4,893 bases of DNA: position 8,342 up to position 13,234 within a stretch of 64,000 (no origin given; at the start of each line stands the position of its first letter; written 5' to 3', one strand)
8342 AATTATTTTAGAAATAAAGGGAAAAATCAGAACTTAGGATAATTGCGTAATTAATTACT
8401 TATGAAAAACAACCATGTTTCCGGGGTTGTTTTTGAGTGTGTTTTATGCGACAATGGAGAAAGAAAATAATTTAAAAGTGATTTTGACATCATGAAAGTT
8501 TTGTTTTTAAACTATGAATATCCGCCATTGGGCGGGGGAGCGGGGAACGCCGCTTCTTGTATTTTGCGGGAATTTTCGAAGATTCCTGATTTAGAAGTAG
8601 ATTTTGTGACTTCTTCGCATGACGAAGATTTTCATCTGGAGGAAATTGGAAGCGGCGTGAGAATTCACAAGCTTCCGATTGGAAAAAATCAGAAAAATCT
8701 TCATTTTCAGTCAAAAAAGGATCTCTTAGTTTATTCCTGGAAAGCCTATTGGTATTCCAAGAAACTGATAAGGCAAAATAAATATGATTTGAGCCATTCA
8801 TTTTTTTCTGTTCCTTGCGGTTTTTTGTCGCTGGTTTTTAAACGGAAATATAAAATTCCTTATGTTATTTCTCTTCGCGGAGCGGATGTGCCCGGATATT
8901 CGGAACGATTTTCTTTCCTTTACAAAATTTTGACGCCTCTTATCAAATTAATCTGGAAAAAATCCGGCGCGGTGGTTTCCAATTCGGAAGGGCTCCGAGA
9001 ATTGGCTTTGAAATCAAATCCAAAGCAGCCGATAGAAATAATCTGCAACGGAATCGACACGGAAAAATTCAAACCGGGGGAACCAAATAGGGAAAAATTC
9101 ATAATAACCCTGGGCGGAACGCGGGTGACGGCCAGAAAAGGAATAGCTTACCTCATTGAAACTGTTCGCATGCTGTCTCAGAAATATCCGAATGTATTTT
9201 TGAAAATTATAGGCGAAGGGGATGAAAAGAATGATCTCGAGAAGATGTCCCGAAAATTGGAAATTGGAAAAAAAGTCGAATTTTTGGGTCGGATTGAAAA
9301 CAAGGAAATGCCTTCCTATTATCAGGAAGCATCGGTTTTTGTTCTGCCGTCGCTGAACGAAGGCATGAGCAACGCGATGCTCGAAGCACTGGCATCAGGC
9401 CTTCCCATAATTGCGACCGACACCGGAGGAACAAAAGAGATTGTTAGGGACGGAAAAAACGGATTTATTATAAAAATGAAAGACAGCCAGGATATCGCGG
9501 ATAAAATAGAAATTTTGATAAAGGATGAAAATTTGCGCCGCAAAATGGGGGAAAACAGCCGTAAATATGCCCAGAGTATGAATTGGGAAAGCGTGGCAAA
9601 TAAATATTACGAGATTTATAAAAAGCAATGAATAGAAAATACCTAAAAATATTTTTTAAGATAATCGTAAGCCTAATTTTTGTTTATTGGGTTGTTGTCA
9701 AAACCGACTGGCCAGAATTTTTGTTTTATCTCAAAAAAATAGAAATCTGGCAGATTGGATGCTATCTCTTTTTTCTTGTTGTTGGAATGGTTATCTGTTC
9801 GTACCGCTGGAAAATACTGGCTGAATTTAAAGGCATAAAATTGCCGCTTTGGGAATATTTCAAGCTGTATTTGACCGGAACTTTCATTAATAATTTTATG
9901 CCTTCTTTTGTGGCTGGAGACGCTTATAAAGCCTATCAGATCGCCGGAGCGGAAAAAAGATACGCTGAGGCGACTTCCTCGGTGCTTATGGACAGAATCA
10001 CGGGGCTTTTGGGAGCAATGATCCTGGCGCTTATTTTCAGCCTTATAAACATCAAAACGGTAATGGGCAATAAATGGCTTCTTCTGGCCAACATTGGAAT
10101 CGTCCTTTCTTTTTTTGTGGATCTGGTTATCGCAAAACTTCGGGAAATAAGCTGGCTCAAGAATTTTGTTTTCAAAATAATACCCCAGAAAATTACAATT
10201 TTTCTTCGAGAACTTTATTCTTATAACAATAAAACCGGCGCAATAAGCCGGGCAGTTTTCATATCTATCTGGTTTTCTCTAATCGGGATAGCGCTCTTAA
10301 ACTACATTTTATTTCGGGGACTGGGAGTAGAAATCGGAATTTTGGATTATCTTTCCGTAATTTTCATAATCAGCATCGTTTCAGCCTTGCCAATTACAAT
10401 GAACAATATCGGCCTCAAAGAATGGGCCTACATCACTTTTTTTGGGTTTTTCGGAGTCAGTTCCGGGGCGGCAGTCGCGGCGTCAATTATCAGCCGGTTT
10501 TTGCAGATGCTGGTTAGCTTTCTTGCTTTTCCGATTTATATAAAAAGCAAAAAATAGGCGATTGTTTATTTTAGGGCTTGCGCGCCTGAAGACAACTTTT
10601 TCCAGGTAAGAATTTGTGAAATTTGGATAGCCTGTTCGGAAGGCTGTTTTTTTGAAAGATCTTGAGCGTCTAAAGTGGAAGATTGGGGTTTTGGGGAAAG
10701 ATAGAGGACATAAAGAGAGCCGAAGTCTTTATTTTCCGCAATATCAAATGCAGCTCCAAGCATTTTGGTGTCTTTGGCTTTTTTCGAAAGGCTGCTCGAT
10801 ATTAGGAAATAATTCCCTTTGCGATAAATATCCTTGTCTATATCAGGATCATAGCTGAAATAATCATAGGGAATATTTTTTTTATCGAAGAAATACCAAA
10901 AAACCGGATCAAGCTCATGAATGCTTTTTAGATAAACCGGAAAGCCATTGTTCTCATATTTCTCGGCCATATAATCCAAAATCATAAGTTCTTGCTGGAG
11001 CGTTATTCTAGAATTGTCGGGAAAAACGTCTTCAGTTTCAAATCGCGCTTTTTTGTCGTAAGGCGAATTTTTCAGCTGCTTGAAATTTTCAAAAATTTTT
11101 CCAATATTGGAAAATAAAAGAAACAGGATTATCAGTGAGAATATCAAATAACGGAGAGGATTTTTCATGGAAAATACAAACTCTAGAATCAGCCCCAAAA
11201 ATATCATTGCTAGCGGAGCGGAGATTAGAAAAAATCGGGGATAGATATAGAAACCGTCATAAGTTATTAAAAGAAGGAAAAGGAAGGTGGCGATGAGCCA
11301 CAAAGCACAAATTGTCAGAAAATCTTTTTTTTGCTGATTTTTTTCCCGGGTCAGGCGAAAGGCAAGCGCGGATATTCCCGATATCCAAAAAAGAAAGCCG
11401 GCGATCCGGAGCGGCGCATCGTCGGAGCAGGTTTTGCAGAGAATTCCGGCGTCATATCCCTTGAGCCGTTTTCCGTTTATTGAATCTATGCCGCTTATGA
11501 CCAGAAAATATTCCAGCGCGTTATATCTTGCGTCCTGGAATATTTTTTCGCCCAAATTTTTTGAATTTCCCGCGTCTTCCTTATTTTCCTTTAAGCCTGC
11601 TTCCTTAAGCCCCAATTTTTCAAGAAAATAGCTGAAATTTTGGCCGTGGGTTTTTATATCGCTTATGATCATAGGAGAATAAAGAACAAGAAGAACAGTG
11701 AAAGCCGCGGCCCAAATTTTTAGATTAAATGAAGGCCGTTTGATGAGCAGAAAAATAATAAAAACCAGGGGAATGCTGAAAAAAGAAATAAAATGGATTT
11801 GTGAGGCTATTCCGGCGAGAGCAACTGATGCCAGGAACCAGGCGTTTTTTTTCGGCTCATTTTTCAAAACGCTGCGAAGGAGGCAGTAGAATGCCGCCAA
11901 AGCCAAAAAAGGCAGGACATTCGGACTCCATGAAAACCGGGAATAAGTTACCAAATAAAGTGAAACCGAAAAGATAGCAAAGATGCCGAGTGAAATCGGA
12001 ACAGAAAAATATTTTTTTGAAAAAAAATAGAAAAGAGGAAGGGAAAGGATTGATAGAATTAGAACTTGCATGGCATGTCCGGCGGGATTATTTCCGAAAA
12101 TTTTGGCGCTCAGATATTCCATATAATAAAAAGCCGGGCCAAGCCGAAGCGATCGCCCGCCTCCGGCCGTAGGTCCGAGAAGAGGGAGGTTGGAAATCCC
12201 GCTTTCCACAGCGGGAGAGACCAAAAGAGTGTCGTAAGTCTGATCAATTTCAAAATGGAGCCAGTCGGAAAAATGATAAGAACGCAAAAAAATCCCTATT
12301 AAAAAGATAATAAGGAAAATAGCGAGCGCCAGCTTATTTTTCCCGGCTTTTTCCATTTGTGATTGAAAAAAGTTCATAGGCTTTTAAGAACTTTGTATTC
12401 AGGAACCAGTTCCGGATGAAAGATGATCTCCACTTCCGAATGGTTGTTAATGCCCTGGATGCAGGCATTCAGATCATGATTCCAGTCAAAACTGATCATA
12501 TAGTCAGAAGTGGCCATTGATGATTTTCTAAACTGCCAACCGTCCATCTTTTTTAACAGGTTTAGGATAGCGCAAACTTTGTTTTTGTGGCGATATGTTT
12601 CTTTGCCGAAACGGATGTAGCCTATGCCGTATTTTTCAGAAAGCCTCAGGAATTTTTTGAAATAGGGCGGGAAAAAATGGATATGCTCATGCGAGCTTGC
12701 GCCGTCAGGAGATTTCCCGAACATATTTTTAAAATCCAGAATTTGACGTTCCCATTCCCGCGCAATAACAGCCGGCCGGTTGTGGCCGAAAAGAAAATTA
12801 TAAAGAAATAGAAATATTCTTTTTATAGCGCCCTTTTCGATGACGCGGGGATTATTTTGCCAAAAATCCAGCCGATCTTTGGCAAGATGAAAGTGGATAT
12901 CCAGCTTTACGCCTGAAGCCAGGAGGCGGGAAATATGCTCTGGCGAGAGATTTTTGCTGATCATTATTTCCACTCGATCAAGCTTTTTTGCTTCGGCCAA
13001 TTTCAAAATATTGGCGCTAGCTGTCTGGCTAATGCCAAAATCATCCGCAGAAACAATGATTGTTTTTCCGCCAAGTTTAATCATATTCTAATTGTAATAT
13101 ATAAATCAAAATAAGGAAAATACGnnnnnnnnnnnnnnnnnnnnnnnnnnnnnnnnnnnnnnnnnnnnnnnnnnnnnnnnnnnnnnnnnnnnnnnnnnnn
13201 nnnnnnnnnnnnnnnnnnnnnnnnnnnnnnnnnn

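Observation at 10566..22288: Tandemly duplicated [GT-C ArnT/PMT-like glycosyltransferase + membrane-anchored metallophosphoesterase] cassettes in a 10-kb operon with five GT-C paralogs and a YdjC-like deacetylase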

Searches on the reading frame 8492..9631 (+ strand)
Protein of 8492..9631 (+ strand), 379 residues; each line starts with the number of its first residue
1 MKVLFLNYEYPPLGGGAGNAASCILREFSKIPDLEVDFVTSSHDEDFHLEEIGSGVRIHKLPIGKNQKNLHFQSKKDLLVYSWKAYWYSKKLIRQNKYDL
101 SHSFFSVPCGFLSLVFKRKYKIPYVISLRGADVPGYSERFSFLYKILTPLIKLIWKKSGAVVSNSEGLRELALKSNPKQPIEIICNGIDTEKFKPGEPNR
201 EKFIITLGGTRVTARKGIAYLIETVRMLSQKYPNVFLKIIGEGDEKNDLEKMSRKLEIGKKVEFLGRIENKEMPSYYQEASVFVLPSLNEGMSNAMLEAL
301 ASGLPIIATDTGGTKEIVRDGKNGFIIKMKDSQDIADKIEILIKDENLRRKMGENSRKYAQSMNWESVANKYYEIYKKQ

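Call 7: search_protein_families(library=pfam, proteins=[window:8492-9631:+], max_evalue=0.001)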
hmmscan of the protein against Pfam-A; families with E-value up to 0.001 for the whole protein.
window:8492-9631:+ (379 aa): 7 families
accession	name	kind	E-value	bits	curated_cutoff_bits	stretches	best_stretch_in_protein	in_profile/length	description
PF00534.26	Glycos_transf_1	-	1.2e-47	162.1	26.4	1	189-358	3-171/172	Glycosyl transferases group 1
PF13692.12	Glyco_trans_1_4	-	1.2e-37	129.8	27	1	203-345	3-142/142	Glycosyl transferases group 1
PF13439.12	Glyco_transf_4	-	1.8e-15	57.8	28.5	1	15-192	2-170/170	Glycosyltransferase Family 4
PF13579.12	Glyco_trans_4_4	-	1.1e-10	42.5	29.7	1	34-187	19-158/158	Glycosyl transferase 4-like domain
PF13524.12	Glyco_trans_1_2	-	1.6e-09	38.3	25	1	233-360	13-129/144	Glycosyl transferase-like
PF20706.3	GT4-conflict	-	8.1e-08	32.1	26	1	178-370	171-383/385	Family 4 Glycosyltransferase in conflict systems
PF13477.12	Glyco_trans_4_2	-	1.3e-06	29.1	23.4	1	34-165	25-139/139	Glycosyl transferase 4-like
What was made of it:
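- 8492..9631 (+): GT4 glycosyltransferase, overlapping the flippase-like gene by 4 bp. Pfam Glycos_transf_1 1.2e-47 (call 7).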

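Call 8: search_protein_families(library=ncbifam, proteins=[window:8492-9631:+], max_evalue=0.01)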
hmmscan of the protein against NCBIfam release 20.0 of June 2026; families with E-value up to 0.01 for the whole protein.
window:8492-9631:+ (379 aa): 48 families (the best 25 are shown)
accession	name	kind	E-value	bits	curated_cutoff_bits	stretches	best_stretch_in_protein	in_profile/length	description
TIGR03088.1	stp2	hypoth_equivalog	2.5e-39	135.4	409.05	1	128-378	114-372/374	TIGR03088 family PEP-CTERM/XrtA system glycosyltransferase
NF041876.1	EPS_EpsE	equivalog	8e-38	130.7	400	1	173-360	180-376/389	exopolysaccharide biosynthesis GT4 family glycosyltransferase EpsE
TIGR03999.1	thiol_BshA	equivalog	6.4e-37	127.3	273.7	1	15-378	12-372/375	N-acetyl-alpha-D-glucosaminyl L-malate synthase BshA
TIGR04063.1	stp3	hypoth_equivalog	5.4e-36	124.3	442.05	1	21-378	20-394/397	TIGR04063 family PEP-CTERM/XrtA system glycosyltransferase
TIGR02149.1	glgA_Coryne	subfamily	5.6e-34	117.9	302.4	1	1-378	1-389/391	glycogen synthase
NF038229.1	Glyco4_Geo_Pelo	equivalog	4.2e-33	114.8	400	1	91-377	49-334/338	GPMC system family 4 glycosyltransferase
NF047684.1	TeichurnBiosyTuaC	equivalog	2.3e-31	109.1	550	1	97-375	108-385/391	teichuronic acid biosynthesis protein TuaC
TIGR03449.1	mycothiol_MshA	equivalog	1.6e-29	103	462.5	1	176-378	185-402/406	D-inositol-3-phosphate glycosyltransferase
NF047880.1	glyco_SdgA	exception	8.7e-29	100.4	800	1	58-375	185-486/488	serine-aspartate repeat adhesin O-glycosyltransferase SdgA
TIGR04157.1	glyco_rSAM_CFB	subfamily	1.5e-27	96.6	400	1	200-376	226-406/406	TIGR04157 family glycosyltransferase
NF050056.1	ProtGlycPglH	equivalog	8.2e-27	94.2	600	1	71-377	59-351/354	GalNAc-alpha-(1->4)-GalNAc-alpha-(1->3)-diNAcBac-PP-undecaprenol alpha-1,4-N-acetyl-D-galactosaminyltransferase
NF050063.1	ProtGlycPglJ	equivalog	3.4e-26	92.3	500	1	82-372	71-359/363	N-acetylgalactosamine-N,N'-diacetylbacillosaminyl-diphospho-undecaprenol 4-alpha-N-acetylgalactosaminyltransferase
NF038255.1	exopoly_VpsD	equivalog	7.5e-26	90.9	300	1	86-378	90-378/381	VpsD family glycosyltransferase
NF041010.1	glycosy_Agl16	equivalog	7.9e-25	87.5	575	1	145-378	121-350/352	glycosylation protein Agl16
NF049988.1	MGlcDAGSynMgs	equivalog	2.4e-23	83.1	400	1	205-377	215-385/398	alpha-monoglucosyldiacylglycerol synthase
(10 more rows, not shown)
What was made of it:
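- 8492..9631 (+): NCBIfam partial hits include BshA, MshA, MGlcDAG synthase and IagA/BgsA (call 8).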

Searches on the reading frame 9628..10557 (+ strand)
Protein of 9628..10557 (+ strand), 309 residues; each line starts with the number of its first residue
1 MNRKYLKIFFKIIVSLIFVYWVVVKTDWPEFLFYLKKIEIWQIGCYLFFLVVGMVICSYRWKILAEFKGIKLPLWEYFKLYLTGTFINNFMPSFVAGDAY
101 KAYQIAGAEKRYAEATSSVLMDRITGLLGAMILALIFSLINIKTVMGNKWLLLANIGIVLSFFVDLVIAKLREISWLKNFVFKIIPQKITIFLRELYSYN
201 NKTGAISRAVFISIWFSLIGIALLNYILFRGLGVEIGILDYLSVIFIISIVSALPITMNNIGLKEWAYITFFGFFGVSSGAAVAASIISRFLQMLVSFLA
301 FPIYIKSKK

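Call 3: search_protein_families(library=pfam, proteins=[window:9628-10557:+], max_evalue=0.01)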
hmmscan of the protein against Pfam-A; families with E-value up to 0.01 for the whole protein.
window:9628-10557:+ (309 aa): 1 family
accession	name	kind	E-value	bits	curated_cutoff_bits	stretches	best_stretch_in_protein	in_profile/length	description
PF03706.18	LPG_synthase_TM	-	5.3e-34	118.5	33.4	1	9-299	2-300/302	Lysylphosphatidylglycerol synthase TM region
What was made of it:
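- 9628..10557 (+): MprF-type flippase-like membrane protein (LPG_synthase_TM / TIGR00374). Pfam 5.3e-34 (call 3).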

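Call 8: search_protein_families(library=ncbifam, proteins=[window:9628-10557:+], max_evalue=0.01)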
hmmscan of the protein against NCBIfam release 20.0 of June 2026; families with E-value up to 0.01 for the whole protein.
window:9628-10557:+ (309 aa): 1 family
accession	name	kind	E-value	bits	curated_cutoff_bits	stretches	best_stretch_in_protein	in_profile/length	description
TIGR00374.1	TIGR00374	subfamily_domain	3e-18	66.3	43.2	1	12-292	1-297/323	flippase-like domain-containing protein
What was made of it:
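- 9628..10557 (+): NCBIfam TIGR00374 scores 66.3 bits against a 43.2 cut-off (call 8).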

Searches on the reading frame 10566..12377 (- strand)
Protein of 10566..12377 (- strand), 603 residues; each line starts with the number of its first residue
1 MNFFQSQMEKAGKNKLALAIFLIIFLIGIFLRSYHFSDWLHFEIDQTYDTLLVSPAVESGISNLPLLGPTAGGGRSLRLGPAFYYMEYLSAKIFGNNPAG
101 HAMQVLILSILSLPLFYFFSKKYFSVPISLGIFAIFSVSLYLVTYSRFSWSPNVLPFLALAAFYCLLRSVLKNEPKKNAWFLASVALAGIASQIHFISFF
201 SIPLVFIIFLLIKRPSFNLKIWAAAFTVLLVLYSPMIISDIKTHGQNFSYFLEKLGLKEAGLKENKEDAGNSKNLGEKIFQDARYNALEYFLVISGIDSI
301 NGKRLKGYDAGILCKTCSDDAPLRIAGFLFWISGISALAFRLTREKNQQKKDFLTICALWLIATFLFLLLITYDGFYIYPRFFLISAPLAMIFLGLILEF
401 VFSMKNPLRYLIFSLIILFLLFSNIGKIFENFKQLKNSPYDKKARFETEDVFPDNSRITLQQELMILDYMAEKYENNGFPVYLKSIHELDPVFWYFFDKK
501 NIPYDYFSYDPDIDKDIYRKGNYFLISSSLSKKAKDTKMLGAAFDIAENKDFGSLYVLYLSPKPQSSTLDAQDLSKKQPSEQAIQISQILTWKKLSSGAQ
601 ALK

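Call 3: search_protein_families(library=pfam, proteins=[window:10566-12377:-], max_evalue=0.01)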
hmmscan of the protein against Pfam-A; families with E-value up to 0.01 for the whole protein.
window:10566-12377:- (603 aa): 1 family
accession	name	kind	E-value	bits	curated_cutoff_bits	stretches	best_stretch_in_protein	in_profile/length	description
PF13231.12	PMT_2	-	7.1e-08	33.3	26.1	1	81-238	4-159/160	Dolichyl-phosphate-mannose-protein mannosyltransferase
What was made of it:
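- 10566..12377 (-): GT-C paralogue 1 (603 aa), last gene of the operon. Closest paralogue is GTC4 (40% identity). PMT_2 7.1e-08 (call 3).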

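Call 8: search_protein_families(library=ncbifam, proteins=[window:10566-12377:-], max_evalue=0.01)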
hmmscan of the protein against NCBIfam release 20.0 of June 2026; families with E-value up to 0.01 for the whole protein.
window:10566-12377:- (603 aa): 1 family
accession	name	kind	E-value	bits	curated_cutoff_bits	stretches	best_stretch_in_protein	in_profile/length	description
NF052499.1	MnslTaseMT1671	equivalog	0.0098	14.4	900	1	335-404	281-353/523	mannosyltransferase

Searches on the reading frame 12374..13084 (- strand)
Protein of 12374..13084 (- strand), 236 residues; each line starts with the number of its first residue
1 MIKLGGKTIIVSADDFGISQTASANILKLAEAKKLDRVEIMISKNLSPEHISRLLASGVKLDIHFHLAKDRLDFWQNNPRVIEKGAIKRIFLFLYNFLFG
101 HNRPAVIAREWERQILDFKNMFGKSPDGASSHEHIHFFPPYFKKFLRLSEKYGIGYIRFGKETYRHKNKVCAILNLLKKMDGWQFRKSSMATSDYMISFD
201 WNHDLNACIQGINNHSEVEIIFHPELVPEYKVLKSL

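Call 3: search_protein_families(library=pfam, proteins=[window:12374-13084:-], max_evalue=0.01)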
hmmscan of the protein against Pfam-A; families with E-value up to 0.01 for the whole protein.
window:12374-13084:- (236 aa): 1 family
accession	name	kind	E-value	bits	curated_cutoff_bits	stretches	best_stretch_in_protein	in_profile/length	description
PF04794.17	YdjC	-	7.2e-25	88.8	29.7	1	9-226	2-229/266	YdjC-like protein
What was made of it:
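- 12374..13084 (-): YdjC-family deacetylase with no TM segment (cytoplasmic). A lineage-specific accessory gene. Pfam YdjC 7.2e-25 (call 3).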

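Call 8: search_protein_families(library=ncbifam, proteins=[window:12374-13084:-], max_evalue=0.01)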
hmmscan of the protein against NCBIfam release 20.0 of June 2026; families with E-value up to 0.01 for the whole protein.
window:12374-13084:- (236 aa): 2 families
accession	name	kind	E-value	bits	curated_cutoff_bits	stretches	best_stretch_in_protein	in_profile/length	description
NF002559.0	PRK02134.1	equivalog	1.4e-11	44.5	227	1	8-162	4-151/249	chitin disaccharide deacetylase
TIGR03473.1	HpnK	hypoth_equivalog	1.3e-08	34.5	232.6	1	7-231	2-242/283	hopanoid biosynthesis-associated protein HpnK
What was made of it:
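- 12374..13084 (-): Weak matches to ChbG and HpnK (call 8).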
